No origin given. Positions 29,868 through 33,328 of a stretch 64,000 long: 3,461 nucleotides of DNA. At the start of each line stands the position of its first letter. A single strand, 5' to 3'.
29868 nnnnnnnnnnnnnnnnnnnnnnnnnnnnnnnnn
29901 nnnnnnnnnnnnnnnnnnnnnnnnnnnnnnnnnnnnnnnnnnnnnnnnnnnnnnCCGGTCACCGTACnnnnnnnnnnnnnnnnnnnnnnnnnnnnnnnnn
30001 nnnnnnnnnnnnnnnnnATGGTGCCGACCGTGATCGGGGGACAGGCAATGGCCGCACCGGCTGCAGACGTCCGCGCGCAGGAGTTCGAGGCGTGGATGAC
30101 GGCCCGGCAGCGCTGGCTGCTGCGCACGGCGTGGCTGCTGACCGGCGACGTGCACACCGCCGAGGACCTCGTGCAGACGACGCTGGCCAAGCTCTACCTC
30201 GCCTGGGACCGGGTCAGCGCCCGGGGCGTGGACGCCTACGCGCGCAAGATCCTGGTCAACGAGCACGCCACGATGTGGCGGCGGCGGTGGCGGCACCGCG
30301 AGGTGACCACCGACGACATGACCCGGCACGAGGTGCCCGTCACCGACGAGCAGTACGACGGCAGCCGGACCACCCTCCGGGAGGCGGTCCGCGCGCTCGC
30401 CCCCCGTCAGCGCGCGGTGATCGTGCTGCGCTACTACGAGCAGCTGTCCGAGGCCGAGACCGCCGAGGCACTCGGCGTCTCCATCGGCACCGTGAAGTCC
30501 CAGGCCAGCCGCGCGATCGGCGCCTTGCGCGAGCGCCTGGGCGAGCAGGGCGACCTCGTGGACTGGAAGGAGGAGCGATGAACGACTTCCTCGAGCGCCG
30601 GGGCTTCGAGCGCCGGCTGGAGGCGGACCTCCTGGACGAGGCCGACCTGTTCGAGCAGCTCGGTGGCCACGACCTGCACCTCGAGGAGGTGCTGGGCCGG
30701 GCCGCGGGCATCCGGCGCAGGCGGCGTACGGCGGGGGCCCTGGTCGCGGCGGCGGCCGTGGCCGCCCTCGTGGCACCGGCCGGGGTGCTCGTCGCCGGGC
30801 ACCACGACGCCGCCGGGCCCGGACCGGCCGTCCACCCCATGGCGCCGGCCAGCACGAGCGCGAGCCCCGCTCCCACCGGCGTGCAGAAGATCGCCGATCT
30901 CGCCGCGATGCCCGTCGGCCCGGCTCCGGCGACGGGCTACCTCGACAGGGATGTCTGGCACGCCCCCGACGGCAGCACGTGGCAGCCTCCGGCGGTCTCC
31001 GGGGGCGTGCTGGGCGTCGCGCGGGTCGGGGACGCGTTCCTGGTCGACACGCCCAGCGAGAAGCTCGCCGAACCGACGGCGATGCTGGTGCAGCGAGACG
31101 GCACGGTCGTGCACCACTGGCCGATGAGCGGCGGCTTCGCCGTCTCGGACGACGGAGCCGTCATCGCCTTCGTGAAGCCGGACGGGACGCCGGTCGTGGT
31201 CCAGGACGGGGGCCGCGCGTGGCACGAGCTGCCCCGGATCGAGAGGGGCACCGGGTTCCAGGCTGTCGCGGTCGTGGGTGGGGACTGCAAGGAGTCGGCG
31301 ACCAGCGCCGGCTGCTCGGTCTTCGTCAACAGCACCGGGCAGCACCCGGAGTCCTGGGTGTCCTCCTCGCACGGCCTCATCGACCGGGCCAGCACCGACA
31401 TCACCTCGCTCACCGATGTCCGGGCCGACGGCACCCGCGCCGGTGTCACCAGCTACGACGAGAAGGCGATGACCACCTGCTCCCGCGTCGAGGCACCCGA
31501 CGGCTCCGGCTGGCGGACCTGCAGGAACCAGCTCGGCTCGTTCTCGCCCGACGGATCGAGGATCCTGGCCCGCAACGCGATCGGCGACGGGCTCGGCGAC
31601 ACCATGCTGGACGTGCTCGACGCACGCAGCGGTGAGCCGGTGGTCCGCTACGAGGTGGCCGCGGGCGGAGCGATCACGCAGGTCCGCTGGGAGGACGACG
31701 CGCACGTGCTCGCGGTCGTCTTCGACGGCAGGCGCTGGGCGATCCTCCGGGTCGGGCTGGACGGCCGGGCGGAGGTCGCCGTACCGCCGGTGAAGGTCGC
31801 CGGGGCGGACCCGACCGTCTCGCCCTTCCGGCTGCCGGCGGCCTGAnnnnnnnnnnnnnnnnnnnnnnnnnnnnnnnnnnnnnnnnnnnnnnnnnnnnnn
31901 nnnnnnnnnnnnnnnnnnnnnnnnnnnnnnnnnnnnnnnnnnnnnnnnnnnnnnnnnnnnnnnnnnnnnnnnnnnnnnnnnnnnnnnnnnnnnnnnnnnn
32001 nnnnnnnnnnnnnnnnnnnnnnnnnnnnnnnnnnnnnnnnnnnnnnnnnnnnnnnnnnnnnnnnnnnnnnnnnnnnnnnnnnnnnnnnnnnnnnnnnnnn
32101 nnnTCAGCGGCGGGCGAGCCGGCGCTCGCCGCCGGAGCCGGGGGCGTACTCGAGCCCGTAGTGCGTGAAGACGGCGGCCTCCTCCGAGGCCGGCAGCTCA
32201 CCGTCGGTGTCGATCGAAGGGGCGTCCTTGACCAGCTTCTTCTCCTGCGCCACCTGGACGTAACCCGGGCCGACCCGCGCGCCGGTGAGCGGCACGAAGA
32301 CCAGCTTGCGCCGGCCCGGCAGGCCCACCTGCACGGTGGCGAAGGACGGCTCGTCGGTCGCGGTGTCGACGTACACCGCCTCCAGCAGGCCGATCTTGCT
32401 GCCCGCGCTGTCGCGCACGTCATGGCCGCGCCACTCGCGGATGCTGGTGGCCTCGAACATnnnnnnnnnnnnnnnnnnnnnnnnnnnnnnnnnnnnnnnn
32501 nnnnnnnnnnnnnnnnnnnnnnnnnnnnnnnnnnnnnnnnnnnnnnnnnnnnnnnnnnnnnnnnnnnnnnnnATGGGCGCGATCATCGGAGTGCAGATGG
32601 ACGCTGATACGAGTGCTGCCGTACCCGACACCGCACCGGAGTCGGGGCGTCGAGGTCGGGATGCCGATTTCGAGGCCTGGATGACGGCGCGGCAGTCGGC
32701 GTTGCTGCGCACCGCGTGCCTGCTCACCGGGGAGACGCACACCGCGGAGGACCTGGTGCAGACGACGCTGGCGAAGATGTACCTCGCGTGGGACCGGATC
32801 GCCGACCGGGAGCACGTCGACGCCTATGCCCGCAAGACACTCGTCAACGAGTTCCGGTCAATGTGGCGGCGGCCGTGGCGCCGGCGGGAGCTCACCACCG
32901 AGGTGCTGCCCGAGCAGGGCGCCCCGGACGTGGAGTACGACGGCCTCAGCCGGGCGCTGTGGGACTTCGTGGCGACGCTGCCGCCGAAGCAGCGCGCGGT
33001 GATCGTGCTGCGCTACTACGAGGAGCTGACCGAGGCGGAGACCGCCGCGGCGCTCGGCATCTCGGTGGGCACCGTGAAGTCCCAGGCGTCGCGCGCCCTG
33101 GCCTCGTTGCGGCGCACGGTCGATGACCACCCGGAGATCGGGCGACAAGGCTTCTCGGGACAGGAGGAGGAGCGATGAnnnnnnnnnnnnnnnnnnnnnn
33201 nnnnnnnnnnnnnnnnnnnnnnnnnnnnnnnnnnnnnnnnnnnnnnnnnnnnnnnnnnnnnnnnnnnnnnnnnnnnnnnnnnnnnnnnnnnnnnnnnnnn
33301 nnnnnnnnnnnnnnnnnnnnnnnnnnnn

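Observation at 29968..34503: Duplicated ECF sigma/membrane-partner module with a shared GCAAC-N17-CGT promoter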

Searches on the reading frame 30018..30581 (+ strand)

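Call 7: search_protein_families(library=pfam, proteins=[window:30018-30581:+], max_evalue=0.01)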
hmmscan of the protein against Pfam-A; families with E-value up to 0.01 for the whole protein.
window:30018-30581:+ (187 aa): 6 families
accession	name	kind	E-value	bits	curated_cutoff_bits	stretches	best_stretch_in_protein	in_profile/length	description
PF08281.18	Sigma70_r4_2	-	1.6e-16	60.1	25.7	1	120-167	4-51/54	Sigma-70, region 4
PF04545.22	Sigma70_r4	-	6.5e-14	51.6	24.1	1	125-172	3-50/50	Sigma-70, region 4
PF04542.20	Sigma70_r2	-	3.6e-10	39.9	24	1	29-92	4-70/71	Sigma-70 region 2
PF13384.12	HTH_23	-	0.00015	21.9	24.6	1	130-160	5-35/50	Homeodomain-like domain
PF07638.17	Sigma70_ECF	-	0.00025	21.4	21.1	1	88-162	95-171/185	ECF sigma factor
PF00392.27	GntR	-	0.00047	20.2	27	0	111-129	32-50/64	Bacterial regulatory proteins, gntR family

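Call 8: search_protein_families(library=ncbifam, proteins=[window:30018-30581:+], max_evalue=0.01)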
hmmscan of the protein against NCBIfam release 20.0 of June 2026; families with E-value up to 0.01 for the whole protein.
window:30018-30581:+ (187 aa): 92 families (the best 25 are shown)
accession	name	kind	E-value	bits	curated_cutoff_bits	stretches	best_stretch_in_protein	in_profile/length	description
TIGR02983.1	SigE-fam_strep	subfamily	2.6e-52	177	141.55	1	18-176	3-160/162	SigE family RNA polymerase sigma factor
TIGR02937.1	sigma70-ECF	superfamily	2.9e-21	75.8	42.9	1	30-174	10-165/165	sigma-70 family RNA polymerase sigma factor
NF058625.1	sigma_PG0214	equivalog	3.7e-19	69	130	1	20-176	3-163/170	GFO_1088 family ECF-type sigma factor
NF007227.0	PRK09645.1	subfamily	1.3e-17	64.3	202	1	16-178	8-174/177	sigma-70 family RNA polymerase sigma factor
TIGR02954.1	Sig70_famx3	hypoth_equivalog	2.3e-17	63.3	188.5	1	13-175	8-168/170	RNA polymerase sigma-70 factor, TIGR02954 family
NF007229.0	PRK09647.1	equivalog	4.5e-17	62.1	265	1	30-177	53-205/220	RNA polymerase sigma factor SigE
TIGR02985.1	Sig70_bacteroi1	subfamily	8.9e-17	61.8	126.4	1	22-174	2-162/162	RNA polymerase sigma-70 factor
NF006550.0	PRK09047.1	equivalog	1.6e-16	60.3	173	1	19-177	10-190/194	RNA polymerase sigma factor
NF004113.0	PRK05602.1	equivalog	5.6e-15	55.5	208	1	17-177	41-204/211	RNA polymerase sigma factor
TIGR02950.1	SigM_subfam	subfamily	8.3e-15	55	147.95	1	34-172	13-156/159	RNA polymerase sigma factor, SigM family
TIGR02952.1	Sig70_famx2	equivalog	1.8e-14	54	206.45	1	43-173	33-169/170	ECF subfamily RNA polymerase sigma factor, BldN family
NF053879.1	RNAPolSigSigVBac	equivalog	2.1e-14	53.5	190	1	22-176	5-157/160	RNA polymerase sigma factor SigV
NF009195.0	PRK12543.1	subfamily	3.6e-14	52.7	197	1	30-174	29-178/192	RNA polymerase sigma factor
NF009172.0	PRK12519.1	subfamily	1.1e-13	51.2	222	1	89-176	107-191/194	RNA polymerase sigma factor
NF007216.0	PRK09638.1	equivalog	1.4e-13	51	194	1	30-178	27-178/180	RNA polymerase sigma factor SigY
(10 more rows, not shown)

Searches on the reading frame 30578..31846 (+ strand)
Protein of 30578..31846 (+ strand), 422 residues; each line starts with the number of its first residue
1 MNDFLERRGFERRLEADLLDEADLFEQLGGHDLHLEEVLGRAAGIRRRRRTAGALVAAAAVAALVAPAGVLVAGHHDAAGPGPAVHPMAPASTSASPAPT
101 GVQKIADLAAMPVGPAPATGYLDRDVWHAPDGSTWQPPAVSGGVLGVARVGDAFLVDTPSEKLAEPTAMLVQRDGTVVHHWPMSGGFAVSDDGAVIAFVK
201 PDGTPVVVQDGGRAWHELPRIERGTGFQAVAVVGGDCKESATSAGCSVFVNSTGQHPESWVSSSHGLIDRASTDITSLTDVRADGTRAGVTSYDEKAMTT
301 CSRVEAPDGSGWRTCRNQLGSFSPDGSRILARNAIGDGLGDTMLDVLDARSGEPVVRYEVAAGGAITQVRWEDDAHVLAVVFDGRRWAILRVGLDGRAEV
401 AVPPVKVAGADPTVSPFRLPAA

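Call 7: search_protein_families(library=pfam, proteins=[window:30578-31846:+], max_evalue=0.01)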
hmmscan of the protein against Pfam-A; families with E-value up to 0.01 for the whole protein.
window:30578-31846:+ (422 aa): 0 families

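Call 8: search_protein_families(library=ncbifam, proteins=[window:30578-31846:+], max_evalue=0.01)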
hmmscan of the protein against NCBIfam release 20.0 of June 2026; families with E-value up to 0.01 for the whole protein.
window:30578-31846:+ (422 aa): 0 families

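Call 31: find_homologous_proteins(query=window:30578-31846:+)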
Query window:30578-31846:+ (422 aa): 64 proteins with E <= 0.001 among 8000 candidates.
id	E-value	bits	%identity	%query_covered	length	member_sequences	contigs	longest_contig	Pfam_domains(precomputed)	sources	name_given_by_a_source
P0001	1.0e-274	929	99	100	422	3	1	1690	-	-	-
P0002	2.0e-178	612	67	100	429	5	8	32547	-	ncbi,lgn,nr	ncbi:MAG TPA: hypothetical protein VFM09_11070 [Marmoricola sp.]|nr:hypothetical protein [Marmoricol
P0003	6.8e-142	491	58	99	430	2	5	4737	-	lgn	-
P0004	1.2e-137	478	57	99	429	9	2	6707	-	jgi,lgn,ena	-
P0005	1.4e-123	431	54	100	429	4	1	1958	-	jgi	jgi:hypothetical protein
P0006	4.2e-120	420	53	100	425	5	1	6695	-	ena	-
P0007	2.0e-115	404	51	100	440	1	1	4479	-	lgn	-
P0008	7.0e-108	379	48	96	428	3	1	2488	-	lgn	-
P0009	5.4e-89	317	45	97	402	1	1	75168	-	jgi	jgi:hypothetical protein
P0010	1.8e-88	315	47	94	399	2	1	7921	-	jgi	jgi:hypothetical protein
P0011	1.0e-87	313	46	93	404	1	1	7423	-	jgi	jgi:WD40 repeat protein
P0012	6.4e-87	310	45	95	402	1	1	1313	-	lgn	-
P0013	5.0e-83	298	44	97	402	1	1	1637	-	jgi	jgi:hypothetical protein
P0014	8.1e-83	297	45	97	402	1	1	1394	-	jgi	jgi:hypothetical protein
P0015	1.1e-77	280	43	97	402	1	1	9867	-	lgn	-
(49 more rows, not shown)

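Call 32: search_solved_structures(query=window:30578-31846:+, max_evalue=1)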
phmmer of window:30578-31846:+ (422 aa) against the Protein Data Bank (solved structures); distinct sequences matched with E-value up to 1: 0.

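Call 47: predict_structure(alignment_id=A1)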
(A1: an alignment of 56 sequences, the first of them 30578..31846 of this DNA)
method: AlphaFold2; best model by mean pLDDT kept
length: 422 residues; sequences in the alignment: 56
mean_pLDDT: 87.4   pTM: 0.75
mean pLDDT of the five models: 87.4, 86.2, 86.0, 85.9, 85.8
residues with pLDDT >= 90: 291; 70-90: 71; 50-70: 19; < 50: 41
segments of 3 or more residues with pLDDT < 50: 61-99
pLDDT, mean of each block of 10 residues (from residue 1): 79 87 88 85 67 52 42 37 42 45 94 97 96 93 94 94 82 96 96 97 98 97 97 93 92 96 97 97 98 93 97 97 98 92 98 98 96 98 97 98 92 93 89
secondary structure, 60 per line:
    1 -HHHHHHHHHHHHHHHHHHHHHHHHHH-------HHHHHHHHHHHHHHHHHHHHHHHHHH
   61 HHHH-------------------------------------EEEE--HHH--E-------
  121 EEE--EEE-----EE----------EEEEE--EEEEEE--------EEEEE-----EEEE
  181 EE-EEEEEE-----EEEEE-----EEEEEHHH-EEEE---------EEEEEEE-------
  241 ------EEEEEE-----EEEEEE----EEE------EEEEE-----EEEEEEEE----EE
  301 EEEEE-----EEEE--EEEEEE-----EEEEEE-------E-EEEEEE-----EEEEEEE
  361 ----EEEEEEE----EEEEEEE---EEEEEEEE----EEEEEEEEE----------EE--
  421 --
elements in order: H2-27 H35-64 E102-105 E121-123 E126-128 E146-150 E153-158 E167-171 E177-182 E184-189 E195-199 E205-209 E214-217 E227-233 E247-252 E258-263 E268-270 E277-281 E287-294 E299-305 E311-314 E317-322 E328-333 E343-348 E354-360 E365-371 E376-382 E386-393 E398-406

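Call 48: search_protein_families(library=pfam, alignment_id=A1, max_evalue=1)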
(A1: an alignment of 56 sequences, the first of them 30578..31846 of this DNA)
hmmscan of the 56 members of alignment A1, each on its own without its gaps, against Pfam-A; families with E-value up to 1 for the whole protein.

A. member 1, window:30578-31846:+ (422 aa): 1 family
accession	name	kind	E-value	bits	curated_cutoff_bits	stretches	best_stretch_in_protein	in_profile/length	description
PF07676.18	PD40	-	0.024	15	20.9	0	321-329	15-23/38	WD40-like Beta Propeller Repeat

B. families by the number of members that match (of 56 scanned): 30 families (the first 25 are shown)
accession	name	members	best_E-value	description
PF12894.13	ANAPC4_WD40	13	0.0046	Anaphase-promoting complex subunit 4 WD40 domain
PF24817.1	WD40_WDHD1_1st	13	0.014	WDHD1 first WD40 domain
PF07676.18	PD40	5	0.011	WD40-like Beta Propeller Repeat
PF25174.1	Beta-prop_THOC3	5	0.061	THOC3 beta-propeller domain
PF23414.1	Beta-prop_EML_2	3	0.051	Echinoderm microtubule-associated protein second beta-propeller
PF24807.1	WD40_CDC20-Fz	3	0.12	CDC20/Fizzy WD40 domain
PF13360.13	PQQ_2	2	0.0013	Outer membrane protein assembly factor BamB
PF11239.13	DUF3040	2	0.0021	Protein of unknown function (DUF3040)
PF10584.14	Proteasome_A_N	2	0.084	Proteasome subunit A N-terminal signature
PF02897.21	Peptidase_S9_N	2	0.15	Prolyl oligopeptidase, N-terminal beta-propeller domain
PF04886.17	PT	1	0.0017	PT disordered repeat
PF15644.12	Gln_amidase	1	0.014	Papain fold toxin 1, glutamine deamidase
PF00400.38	WD40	1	0.066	WD domain, G-beta repeat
PF01333.25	Apocytochr_F_C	1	0.074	Apocytochrome F, C-terminal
PF13663.11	DUF4148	1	0.079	Domain of unknown function (DUF4148)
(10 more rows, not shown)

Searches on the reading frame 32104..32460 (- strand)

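Call 7: search_protein_families(library=pfam, proteins=[window:32104-32460:-], max_evalue=0.01)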
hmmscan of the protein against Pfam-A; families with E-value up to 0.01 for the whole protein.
window:32104-32460:- (118 aa): 1 family
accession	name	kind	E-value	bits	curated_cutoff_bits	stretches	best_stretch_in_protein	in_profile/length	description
PF05239.21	PRC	-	5.9e-09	36.3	21.2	1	6-74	5-75/78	PRC-barrel domain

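Call 8: search_protein_families(library=ncbifam, proteins=[window:32104-32460:-], max_evalue=0.01)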
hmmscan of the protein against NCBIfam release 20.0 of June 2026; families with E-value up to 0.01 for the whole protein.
window:32104-32460:- (118 aa): 1 family
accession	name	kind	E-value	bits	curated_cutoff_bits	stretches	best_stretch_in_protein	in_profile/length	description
TIGR01150.2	puhA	equivalog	0.0077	15.7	200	1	8-102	149-247/262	photosynthetic reaction center subunit H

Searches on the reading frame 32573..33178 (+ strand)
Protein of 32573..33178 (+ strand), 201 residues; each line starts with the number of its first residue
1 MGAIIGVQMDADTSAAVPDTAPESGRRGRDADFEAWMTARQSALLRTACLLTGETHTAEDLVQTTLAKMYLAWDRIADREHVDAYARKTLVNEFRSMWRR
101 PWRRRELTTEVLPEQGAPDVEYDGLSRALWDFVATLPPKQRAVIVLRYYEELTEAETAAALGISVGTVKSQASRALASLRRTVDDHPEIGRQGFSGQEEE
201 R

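Call 7: search_protein_families(library=pfam, proteins=[window:32573-33178:+], max_evalue=0.01)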
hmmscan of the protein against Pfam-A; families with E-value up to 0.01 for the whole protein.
window:32573-33178:+ (201 aa): 5 families
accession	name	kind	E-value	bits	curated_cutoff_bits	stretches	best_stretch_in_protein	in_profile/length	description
PF08281.18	Sigma70_r4_2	-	4.8e-18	65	25.7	1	127-179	2-54/54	Sigma-70, region 4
PF04545.22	Sigma70_r4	-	4.7e-16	58.5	24.1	1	134-180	3-49/50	Sigma-70, region 4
PF04542.20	Sigma70_r2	-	4e-09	36.6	24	1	41-103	6-70/71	Sigma-70 region 2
PF07638.17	Sigma70_ECF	-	2.5e-05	24.7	21.1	1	102-179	103-179/185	ECF sigma factor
PF13384.12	HTH_23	-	0.00012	22.2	24.6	1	139-169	5-35/50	Homeodomain-like domain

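Call 8: search_protein_families(library=ncbifam, proteins=[window:32573-33178:+], max_evalue=0.01)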
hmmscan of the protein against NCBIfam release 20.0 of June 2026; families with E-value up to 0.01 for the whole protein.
window:32573-33178:+ (201 aa): 90 families (the best 25 are shown)
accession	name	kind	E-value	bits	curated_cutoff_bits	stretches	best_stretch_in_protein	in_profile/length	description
TIGR02983.1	SigE-fam_strep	subfamily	1.4e-55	187.6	141.55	1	28-184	3-159/162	SigE family RNA polymerase sigma factor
TIGR02937.1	sigma70-ECF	superfamily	2e-20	73.1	42.9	1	51-181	21-163/165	sigma-70 family RNA polymerase sigma factor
NF058625.1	sigma_PG0214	equivalog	4.4e-19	68.8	130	1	31-183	4-161/170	GFO_1088 family ECF-type sigma factor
NF007227.0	PRK09645.1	subfamily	1.1e-17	64.5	202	1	39-185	21-172/177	sigma-70 family RNA polymerase sigma factor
TIGR02985.1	Sig70_bacteroi1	subfamily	1.2e-17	64.6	126.4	1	33-181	3-160/162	RNA polymerase sigma-70 factor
TIGR02954.1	Sig70_famx3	hypoth_equivalog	6.8e-17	61.7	188.5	1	27-183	12-167/170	RNA polymerase sigma-70 factor, TIGR02954 family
NF007216.0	PRK09638.1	equivalog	7.1e-16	58.5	194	1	26-185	13-176/180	RNA polymerase sigma factor SigY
TIGR02989.1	Sig-70_gvs1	subfamily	1.6e-14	54.1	124.55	1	32-181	2-156/158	RNA polymerase sigma-70 factor, Rhodopirellula/Verrucomicrobium family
NF006550.0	PRK09047.1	equivalog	1.9e-14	53.6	173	1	126-186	130-190/194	RNA polymerase sigma factor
NF009195.0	PRK12543.1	subfamily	4.8e-14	52.3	197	1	30-188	19-183/192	RNA polymerase sigma factor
TIGR02950.1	SigM_subfam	subfamily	1.4e-13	50.9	147.95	1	43-182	12-157/159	RNA polymerase sigma factor, SigM family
TIGR02960.1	SigX5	hypoth_equivalog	2.6e-13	49.9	264.75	1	83-184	88-191/322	RNA polymerase sigma-70 factor, TIGR02960 family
NF009198.0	PRK12546.1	equivalog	3.9e-13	49.5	270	1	37-181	13-159/188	RNA polymerase sigma factor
NF008891.0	PRK11924.1-5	subfamily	4.7e-13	49.6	259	1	32-187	4-167/171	RNA polymerase sigma factor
NF004113.0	PRK05602.1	equivalog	5.2e-13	49.1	208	1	28-188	42-206/211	RNA polymerase sigma factor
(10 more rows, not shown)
